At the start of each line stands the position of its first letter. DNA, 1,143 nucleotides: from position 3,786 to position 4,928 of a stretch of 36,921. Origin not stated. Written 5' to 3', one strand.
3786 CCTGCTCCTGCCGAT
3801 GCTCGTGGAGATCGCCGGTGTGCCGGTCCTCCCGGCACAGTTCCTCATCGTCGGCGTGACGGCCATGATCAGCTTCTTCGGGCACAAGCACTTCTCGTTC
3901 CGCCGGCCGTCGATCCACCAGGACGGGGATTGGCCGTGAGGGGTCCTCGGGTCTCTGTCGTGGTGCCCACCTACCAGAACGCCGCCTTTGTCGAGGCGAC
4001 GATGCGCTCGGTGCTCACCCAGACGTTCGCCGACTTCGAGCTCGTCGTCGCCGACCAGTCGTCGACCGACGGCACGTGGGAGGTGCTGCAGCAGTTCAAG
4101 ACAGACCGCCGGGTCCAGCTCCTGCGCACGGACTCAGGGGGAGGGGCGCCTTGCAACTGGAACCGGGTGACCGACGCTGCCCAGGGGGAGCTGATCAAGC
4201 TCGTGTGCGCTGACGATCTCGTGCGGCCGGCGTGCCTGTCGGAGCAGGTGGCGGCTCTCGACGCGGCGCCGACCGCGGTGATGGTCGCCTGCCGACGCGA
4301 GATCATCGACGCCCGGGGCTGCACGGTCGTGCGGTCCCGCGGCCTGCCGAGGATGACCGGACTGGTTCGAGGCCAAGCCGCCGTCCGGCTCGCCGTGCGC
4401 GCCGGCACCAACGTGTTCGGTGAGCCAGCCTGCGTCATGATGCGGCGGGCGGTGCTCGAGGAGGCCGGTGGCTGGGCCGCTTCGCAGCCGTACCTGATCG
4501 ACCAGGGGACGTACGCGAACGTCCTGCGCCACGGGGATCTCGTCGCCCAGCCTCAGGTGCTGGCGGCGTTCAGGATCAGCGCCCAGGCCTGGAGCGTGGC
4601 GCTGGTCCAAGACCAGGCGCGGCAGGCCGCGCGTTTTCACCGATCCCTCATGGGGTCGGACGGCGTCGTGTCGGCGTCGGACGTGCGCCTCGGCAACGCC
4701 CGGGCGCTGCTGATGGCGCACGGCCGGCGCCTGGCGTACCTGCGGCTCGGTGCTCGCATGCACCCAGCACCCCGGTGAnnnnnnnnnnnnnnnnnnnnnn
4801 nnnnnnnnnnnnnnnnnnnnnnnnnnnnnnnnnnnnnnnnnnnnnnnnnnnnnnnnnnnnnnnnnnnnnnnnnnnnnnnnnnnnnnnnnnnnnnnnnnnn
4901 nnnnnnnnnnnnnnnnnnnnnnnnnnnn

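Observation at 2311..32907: Candidate undescribed wall-polysaccharide pathway: galactofuran core, ABC export, several GT-C decorators and a GDP-D-rhamnose supply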

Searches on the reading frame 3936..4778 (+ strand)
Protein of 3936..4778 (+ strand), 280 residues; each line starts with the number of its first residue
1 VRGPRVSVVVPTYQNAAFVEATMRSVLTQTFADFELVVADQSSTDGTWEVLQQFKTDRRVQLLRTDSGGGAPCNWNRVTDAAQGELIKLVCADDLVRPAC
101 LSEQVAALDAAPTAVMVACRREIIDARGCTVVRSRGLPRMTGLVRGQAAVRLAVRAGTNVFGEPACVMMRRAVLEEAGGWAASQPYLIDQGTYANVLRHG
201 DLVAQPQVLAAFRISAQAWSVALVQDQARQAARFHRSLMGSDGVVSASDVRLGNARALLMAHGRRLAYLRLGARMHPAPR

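Call 31: search_protein_families(library=pfam, proteins=[window:3936-4778:+], max_evalue=1)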
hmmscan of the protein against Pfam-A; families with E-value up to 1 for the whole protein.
window:3936-4778:+ (280 aa): 5 families
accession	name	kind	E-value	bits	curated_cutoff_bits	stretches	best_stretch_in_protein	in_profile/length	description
PF00535.33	Glycos_transf_2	-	2.8e-24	86.4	23.3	1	7-176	1-166/168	Glycosyl transferase family 2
PF13641.12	Glyco_tranf_2_3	-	3.4e-15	57.1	27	1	4-186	1-183/230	Glycosyltransferase like family 2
PF10111.15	Glyco_tranf_2_2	-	0.00014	21.9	27.3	1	7-117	1-120/276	Glycosyltransferase like family 2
PF13506.12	Glyco_transf_21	-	0.024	14.5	21.7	1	74-197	21-137/174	Glycosyl transferase family 21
PF13704.12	Glyco_tranf_2_4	-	0.091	13.7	27.5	1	16-68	4-51/98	Glycosyl transferase family 2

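Call 72: search_protein_families(library=ncbifam, proteins=[window:3936-4778:+], max_evalue=0.0001)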
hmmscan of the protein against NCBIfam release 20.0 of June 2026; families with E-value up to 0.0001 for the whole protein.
window:3936-4778:+ (280 aa): 15 families
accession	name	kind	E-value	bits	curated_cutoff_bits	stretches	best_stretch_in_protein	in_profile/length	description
NF047683.1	TeichurnBiosyTuaG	equivalog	1.5e-19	70.6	400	1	3-129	5-131/252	teichuronic acid biosynthesis protein TuaG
NF053739.1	GlytfEpsEBac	equivalog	6.3e-16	58.2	450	1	4-145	1-145/265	glycosyltransferase EpsE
NF050050.1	ProtGlycPglI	equivalog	4.2e-15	55.9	500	1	4-119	2-119/306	GalNAc(5)-diNAcBac-PP-undecaprenol beta-1,3-glucosyltransferase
NF041875.1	EPS_EpsD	equivalog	9.7e-14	51.5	370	1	6-117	1-113/325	exopolysaccharide biosynthesis glycosyltransferase EpsD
NF007482.0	PRK10073.1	equivalog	9.7e-14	51.1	423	1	4-101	6-103/334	glycosyltransferase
TIGR03469.1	HpnB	hypoth_equivalog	2.9e-11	43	379.25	1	4-57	44-98/386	hopene-associated glycosyltransferase HpnB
TIGR03937.1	PgaC_IcaA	equivalog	5.6e-11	42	422.3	1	4-120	45-162/407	poly-beta-1,6-N-acetyl-D-glucosamine synthase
NF038299.1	EPS_HpsN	equivalog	2e-10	40.2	425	1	4-120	1-118/317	hormogonium polysaccharide biosynthesis glycosyltransferase HpsN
TIGR04283.1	glyco_like_mftF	equivalog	2.8e-10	40.2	182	1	6-204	1-177/221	TIGR04283 family arsenosugar biosynthesis glycosyltransferase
NF045692.1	OglycostaseCruG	equivalog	7.4e-10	38.3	600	1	5-195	42-236/386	2'-O-glycosyltransferase CruG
NF007453.0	PRK10018.1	equivalog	2.1e-09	37.5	382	1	4-106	6-109/280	colanic acid biosynthesis glycosyltransferase WcaA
TIGR04017.1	WcaA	equivalog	5.4e-09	36.1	495.75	1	4-105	5-107/279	colanic acid biosynthesis glycosyltransferase WcaA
NF041394.1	GtaseAglG_Halo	equivalog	9.6e-08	31.6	440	1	5-111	2-110/304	glucosyl-dolichyl phosphate glucuronosyltransferase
TIGR04440.1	glyco_TIGR04440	domain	3.4e-06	27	70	1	6-135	2-133/215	TIGR00180 family glycosyltransferase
TIGR03472.1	HpnI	equivalog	6.4e-06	25.2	310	1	4-198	41-236/373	bacteriohopanetetrol glucosamine biosynthesis glycosyltransferase HpnI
